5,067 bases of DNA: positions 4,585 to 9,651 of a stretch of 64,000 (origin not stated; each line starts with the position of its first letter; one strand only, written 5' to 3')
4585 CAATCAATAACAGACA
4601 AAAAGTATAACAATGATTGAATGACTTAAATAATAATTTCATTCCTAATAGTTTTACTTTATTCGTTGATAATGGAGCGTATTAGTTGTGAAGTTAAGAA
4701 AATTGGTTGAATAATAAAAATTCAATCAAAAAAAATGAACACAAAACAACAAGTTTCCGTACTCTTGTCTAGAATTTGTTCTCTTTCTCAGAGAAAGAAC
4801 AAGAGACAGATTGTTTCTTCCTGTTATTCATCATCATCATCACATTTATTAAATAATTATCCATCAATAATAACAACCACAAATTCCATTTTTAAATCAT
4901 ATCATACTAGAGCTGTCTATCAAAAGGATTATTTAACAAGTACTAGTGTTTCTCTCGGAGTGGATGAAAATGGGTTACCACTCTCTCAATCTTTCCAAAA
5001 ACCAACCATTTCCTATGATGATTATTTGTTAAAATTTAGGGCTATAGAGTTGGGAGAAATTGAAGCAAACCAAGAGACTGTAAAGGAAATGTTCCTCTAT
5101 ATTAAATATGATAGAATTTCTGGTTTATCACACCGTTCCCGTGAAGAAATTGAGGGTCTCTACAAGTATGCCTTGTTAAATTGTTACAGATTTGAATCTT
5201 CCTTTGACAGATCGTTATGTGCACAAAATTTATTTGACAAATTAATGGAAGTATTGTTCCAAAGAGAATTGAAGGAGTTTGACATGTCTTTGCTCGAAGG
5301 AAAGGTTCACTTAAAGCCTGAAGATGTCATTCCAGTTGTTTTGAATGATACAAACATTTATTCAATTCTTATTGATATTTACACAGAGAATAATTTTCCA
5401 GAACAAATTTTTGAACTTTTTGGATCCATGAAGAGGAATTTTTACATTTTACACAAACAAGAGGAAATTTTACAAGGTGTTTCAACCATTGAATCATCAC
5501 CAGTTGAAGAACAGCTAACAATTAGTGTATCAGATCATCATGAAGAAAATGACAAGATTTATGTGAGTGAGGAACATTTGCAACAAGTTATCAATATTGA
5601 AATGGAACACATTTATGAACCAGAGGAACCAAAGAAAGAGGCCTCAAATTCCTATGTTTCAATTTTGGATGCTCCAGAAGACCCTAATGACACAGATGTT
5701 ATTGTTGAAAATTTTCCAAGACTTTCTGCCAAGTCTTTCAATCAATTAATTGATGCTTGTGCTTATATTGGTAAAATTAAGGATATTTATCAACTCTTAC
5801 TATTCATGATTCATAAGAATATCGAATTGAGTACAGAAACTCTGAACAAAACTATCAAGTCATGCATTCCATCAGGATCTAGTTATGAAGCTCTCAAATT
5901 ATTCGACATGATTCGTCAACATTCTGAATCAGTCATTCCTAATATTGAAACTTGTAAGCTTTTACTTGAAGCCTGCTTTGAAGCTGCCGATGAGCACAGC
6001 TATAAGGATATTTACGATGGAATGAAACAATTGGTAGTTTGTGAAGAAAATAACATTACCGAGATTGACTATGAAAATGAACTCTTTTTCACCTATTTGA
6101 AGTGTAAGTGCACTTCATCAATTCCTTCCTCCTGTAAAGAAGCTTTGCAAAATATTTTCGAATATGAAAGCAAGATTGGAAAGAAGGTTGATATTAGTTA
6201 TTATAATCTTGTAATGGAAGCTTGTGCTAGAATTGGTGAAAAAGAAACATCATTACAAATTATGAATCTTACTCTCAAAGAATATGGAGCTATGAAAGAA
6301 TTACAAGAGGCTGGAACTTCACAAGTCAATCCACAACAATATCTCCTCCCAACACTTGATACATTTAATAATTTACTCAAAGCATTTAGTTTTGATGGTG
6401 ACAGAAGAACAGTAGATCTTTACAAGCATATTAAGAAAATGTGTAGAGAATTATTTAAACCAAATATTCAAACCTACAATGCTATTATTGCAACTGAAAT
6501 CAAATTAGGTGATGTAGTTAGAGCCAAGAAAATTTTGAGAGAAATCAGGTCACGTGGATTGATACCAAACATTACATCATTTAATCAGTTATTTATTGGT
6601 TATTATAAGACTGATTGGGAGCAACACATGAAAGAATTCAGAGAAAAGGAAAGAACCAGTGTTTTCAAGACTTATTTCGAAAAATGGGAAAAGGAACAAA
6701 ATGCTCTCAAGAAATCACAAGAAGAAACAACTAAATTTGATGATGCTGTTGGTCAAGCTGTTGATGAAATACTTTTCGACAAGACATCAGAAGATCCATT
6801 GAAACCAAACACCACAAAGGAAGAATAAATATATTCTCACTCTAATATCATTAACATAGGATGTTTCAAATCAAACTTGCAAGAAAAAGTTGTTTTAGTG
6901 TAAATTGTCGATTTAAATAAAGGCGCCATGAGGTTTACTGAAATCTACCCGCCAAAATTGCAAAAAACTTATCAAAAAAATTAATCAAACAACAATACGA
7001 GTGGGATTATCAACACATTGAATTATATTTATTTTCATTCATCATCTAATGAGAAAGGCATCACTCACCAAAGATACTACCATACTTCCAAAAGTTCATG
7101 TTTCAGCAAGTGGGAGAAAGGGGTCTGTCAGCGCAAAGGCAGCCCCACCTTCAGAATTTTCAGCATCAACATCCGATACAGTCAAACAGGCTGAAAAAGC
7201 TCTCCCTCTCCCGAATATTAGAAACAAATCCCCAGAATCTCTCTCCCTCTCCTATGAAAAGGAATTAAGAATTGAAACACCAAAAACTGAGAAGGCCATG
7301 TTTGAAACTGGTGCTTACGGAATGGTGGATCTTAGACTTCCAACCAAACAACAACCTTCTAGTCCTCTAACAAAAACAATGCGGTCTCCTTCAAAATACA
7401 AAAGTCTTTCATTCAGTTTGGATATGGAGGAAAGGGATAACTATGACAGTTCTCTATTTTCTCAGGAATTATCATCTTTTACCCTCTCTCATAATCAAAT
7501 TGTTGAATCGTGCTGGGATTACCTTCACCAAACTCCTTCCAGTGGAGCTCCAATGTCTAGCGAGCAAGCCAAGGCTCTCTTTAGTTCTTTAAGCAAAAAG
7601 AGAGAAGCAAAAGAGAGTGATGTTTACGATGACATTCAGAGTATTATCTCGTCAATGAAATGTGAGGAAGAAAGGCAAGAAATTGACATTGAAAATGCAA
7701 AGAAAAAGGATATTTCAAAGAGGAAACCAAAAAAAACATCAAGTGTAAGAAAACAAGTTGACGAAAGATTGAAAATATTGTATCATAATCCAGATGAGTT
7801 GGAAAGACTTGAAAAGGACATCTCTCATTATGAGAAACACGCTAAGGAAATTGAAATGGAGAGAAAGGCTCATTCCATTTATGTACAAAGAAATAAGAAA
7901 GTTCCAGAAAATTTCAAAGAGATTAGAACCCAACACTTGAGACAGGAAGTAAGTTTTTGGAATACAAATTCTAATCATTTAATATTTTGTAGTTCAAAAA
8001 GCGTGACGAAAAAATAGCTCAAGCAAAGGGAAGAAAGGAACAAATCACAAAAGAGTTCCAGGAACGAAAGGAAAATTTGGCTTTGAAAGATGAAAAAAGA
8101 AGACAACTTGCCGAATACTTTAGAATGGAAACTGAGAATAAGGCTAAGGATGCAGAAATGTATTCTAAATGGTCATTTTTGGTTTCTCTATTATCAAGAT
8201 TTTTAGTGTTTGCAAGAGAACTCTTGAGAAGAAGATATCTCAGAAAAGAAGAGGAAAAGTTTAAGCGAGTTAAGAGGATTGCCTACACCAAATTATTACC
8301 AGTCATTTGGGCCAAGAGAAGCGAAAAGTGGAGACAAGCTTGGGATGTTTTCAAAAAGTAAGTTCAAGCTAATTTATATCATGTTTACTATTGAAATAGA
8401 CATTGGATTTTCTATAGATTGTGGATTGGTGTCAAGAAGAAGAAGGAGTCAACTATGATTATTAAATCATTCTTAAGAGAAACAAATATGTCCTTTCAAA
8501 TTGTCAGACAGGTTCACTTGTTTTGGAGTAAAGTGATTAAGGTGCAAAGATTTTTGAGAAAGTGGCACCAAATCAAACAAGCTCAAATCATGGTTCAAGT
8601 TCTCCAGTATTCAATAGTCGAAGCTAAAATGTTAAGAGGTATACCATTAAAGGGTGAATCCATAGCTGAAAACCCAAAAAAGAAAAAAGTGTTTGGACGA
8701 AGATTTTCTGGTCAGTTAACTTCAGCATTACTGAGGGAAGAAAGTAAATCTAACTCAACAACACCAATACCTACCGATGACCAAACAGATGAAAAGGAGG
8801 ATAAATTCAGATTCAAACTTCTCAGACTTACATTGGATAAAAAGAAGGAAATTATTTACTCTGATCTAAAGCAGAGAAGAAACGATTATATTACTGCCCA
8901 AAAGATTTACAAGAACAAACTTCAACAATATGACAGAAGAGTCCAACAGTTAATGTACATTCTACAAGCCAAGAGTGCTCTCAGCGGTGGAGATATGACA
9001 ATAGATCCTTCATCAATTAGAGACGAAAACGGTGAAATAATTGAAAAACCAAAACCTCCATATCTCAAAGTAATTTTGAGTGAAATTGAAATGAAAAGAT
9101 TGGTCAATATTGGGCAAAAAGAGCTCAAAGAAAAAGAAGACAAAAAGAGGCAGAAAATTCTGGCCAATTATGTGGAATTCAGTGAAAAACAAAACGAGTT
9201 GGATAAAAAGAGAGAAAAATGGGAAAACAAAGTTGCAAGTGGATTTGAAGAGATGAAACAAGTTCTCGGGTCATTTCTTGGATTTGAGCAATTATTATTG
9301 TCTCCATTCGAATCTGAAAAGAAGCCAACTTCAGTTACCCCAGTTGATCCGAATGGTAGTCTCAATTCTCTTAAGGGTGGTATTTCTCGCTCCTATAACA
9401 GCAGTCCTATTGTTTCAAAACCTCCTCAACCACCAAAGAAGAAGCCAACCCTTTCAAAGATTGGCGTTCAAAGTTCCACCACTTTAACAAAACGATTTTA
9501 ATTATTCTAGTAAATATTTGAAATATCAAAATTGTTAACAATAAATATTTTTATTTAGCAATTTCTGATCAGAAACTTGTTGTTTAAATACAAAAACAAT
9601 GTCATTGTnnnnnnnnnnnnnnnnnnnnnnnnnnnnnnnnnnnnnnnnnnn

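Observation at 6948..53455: Recurring GC-rich E2F-like motif (C/G)CGCCAA(A/C) 40-95 bp upstream of several genes, including cilium-related ones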

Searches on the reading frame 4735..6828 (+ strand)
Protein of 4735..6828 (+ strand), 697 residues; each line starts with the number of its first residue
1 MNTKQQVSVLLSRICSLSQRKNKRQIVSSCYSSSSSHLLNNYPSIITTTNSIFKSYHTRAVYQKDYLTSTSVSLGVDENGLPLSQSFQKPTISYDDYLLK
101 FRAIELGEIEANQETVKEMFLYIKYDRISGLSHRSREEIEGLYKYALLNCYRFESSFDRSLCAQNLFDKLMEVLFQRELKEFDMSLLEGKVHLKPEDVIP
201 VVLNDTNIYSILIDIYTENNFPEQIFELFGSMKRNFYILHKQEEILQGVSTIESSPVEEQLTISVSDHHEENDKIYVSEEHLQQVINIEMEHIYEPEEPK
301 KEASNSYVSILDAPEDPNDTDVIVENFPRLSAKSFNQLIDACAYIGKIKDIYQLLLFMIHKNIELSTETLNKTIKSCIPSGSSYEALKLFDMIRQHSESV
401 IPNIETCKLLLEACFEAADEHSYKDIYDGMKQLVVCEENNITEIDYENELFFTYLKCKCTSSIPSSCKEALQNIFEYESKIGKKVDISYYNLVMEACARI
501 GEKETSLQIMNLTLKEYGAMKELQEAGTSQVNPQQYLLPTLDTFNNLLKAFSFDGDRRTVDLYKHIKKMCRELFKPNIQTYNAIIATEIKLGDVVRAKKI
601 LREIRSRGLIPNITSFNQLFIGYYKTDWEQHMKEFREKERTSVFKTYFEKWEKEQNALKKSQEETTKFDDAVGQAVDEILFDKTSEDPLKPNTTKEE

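Call 11: search_protein_families(library=pfam, proteins=[window:4735-6828:+])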
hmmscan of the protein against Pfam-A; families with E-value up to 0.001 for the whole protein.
window:4735-6828:+ (697 aa): 4 families
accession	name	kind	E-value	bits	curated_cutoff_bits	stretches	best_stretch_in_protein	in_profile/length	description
PF13041.12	PPR_2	-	2.4e-18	66.4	30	1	576-624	1-49/50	PPR repeat family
PF13812.12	PPR_3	-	2.3e-16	60.1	25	1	568-619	5-56/63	Pentatricopeptide repeat domain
PF01535.26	PPR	-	2e-15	56.3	25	0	209-235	3-29/31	PPR repeat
PF17177.10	PPR_long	-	0.00018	21.4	27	0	561-626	72-137/211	Pentacotripeptide-repeat region of PRORP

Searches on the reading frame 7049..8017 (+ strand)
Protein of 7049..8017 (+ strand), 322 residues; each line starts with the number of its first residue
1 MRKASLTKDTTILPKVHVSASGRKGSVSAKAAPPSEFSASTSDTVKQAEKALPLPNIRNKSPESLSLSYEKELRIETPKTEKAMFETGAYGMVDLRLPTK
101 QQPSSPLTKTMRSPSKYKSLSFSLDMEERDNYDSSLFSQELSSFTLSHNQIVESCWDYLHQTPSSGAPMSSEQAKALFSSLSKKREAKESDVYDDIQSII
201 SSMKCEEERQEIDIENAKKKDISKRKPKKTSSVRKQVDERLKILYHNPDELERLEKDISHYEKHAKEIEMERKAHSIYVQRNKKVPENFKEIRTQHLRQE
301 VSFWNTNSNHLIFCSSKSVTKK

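Call 11: search_protein_families(library=pfam, proteins=[window:7049-8017:+])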
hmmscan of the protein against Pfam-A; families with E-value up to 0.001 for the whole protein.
window:7049-8017:+ (322 aa): 0 families

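Call 35: search_solved_structures(query=window:7049-8017:+, max_evalue=1)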
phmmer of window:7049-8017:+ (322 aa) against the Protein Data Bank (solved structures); distinct sequences matched with E-value up to 1: 0.

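Call 40: search_protein_families(library=pfam, proteins=[window:7049-8017:+], max_evalue=1)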
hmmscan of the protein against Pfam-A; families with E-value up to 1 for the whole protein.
window:7049-8017:+ (322 aa): 0 families

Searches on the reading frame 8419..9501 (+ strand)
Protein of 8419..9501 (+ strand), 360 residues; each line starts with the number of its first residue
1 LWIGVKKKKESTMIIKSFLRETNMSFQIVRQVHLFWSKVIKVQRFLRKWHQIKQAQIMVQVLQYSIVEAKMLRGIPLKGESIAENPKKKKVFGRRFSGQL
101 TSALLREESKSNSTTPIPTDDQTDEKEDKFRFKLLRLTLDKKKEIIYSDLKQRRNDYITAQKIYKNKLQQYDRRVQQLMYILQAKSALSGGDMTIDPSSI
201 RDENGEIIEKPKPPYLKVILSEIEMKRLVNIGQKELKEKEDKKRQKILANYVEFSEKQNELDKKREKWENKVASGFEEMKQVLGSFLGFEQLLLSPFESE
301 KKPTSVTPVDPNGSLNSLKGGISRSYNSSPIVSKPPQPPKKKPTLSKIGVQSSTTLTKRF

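Call 11: search_protein_families(library=pfam, proteins=[window:8419-9501:+])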
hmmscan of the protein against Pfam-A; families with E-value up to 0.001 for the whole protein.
window:8419-9501:+ (360 aa): 0 families

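Call 37: search_solved_structures(query=window:8419-9501:+, max_evalue=1)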
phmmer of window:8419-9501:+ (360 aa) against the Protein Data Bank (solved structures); distinct sequences matched with E-value up to 1: 1.
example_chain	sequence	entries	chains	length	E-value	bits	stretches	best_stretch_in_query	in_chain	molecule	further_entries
6zyw_L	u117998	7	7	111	0.93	12.1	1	202-278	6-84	Dynein light chain | Dynein light chain LC8_3b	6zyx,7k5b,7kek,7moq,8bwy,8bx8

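Call 40: search_protein_families(library=pfam, proteins=[window:8419-9501:+], max_evalue=1)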
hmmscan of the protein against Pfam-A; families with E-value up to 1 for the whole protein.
window:8419-9501:+ (360 aa): 0 families
